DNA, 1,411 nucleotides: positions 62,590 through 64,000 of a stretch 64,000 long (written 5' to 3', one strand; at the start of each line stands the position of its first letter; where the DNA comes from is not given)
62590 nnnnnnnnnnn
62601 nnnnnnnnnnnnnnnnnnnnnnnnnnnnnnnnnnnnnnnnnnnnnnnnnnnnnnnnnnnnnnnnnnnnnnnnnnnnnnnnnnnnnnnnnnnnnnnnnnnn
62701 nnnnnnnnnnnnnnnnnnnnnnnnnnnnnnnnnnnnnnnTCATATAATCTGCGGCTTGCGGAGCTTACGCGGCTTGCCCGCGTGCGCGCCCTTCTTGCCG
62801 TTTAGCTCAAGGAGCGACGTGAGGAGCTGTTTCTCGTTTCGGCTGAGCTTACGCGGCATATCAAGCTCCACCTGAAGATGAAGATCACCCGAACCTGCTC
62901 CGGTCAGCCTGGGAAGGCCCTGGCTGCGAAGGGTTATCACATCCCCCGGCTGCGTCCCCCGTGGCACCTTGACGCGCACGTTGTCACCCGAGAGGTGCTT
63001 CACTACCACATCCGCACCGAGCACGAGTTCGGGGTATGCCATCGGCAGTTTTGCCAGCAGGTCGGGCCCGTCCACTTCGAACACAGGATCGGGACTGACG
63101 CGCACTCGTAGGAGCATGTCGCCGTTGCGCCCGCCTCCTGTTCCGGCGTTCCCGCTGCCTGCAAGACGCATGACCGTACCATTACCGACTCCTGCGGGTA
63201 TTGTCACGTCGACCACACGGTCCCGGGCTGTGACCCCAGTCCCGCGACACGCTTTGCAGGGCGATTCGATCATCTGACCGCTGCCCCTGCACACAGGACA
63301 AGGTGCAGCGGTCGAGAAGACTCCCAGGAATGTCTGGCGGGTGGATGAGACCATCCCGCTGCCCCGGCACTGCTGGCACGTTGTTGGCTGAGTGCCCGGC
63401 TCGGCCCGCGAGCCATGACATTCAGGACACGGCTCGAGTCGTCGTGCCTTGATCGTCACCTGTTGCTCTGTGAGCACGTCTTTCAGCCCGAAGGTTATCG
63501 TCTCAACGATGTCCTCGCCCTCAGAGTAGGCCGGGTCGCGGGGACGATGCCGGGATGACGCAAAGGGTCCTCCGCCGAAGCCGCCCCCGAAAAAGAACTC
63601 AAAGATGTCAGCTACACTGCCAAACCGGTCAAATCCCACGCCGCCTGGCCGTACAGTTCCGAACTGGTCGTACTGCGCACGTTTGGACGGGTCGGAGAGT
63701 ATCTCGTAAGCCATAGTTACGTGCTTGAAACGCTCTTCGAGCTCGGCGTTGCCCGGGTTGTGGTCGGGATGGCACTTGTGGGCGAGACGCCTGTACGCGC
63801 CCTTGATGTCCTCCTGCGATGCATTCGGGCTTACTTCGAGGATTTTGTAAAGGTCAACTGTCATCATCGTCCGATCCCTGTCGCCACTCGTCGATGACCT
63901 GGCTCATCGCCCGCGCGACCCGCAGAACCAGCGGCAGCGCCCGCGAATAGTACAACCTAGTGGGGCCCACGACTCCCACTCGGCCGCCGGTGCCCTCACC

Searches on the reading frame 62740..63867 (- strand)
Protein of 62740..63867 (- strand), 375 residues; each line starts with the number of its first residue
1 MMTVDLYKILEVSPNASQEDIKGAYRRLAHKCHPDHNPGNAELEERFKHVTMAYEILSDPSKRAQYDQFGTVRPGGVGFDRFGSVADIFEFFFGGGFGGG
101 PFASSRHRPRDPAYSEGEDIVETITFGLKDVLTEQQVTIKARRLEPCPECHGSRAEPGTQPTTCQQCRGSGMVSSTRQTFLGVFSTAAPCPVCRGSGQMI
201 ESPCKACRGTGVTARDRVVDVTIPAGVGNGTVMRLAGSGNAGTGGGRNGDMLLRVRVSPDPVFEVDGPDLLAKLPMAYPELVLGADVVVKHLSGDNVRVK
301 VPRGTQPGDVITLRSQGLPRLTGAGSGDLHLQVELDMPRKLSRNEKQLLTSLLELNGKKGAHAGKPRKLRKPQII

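Call 54: search_protein_families(library=ncbifam, proteins=[window:62740-63867:-], max_evalue=0.001)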
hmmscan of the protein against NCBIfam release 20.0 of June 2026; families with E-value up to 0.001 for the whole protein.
window:62740-63867:- (375 aa): 14 families
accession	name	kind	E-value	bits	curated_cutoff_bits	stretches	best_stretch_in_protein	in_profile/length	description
TIGR02349.1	DnaJ_bact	equivalog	2.4e-105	352.8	377.2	1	5-354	1-352/354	molecular chaperone DnaJ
NF008035.0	PRK10767.1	subfamily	1.9e-97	326.7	338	1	1-359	1-351/374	molecular chaperone DnaJ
NF010894.0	PRK14301.1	equivalog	1.8e-92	310.2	548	1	1-360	1-355/373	chaperone protein DnaJ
NF010885.0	PRK14292.1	equivalog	1.2e-90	304.2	585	1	4-351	2-344/371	chaperone protein DnaJ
NF010871.0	PRK14278.1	equivalog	4.3e-88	295.7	502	1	2-359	1-354/378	molecular chaperone DnaJ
NF010872.0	PRK14279.1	equivalog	1.1e-83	281.6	556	1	4-355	9-378/394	molecular chaperone DnaJ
NF010874.0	PRK14281.1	equivalog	9.1e-78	262.1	619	1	3-352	2-369/397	chaperone protein DnaJ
NF010892.0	PRK14299.1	equivalog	1.3e-45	155.9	392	2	214-355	153-286/291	chaperone protein DnaJ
NF007618.0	PRK10266.1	equivalog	3.3e-44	151.6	403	2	216-354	157-292/306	curved DNA-binding protein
NF037946.1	terminal_TopJ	equivalog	4.5e-41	141.2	300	2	5-105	6-103/810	terminal organelle assembly protein TopJ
TIGR03835.1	termin_org_DnaJ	equivalog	8.7e-20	70.7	512.25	1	5-93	3-88/871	terminal organelle assembly protein TopJ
NF050028.1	CldAdptActJ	equivalog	2.6e-10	40.6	150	1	5-66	3-69/93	cold adaptation protein ActJcold adaptation protein ActJ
NF058604.1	RtpA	equivalog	8.3e-10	38.6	65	2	189-212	11-34/50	anti-TRAP protein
NF006948.0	PRK09430.1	equivalog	3.3e-05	23.6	162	1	5-36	201-232/267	co-chaperone DjlA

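Call 75: find_encoding_contigs(protein=window:62740-63867:-, flank=10000, max_places=6)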
Protein window:62740-63867:- (375 aa): 1 contig read that carries it; 1 place shown.
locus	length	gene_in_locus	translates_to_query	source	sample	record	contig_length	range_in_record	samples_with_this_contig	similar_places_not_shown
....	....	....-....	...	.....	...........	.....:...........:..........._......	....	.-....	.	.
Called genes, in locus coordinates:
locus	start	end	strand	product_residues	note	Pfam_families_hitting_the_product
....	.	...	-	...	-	?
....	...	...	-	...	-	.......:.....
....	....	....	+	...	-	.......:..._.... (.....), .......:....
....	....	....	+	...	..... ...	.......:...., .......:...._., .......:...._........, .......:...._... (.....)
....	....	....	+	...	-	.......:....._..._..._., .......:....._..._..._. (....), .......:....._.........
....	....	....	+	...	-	?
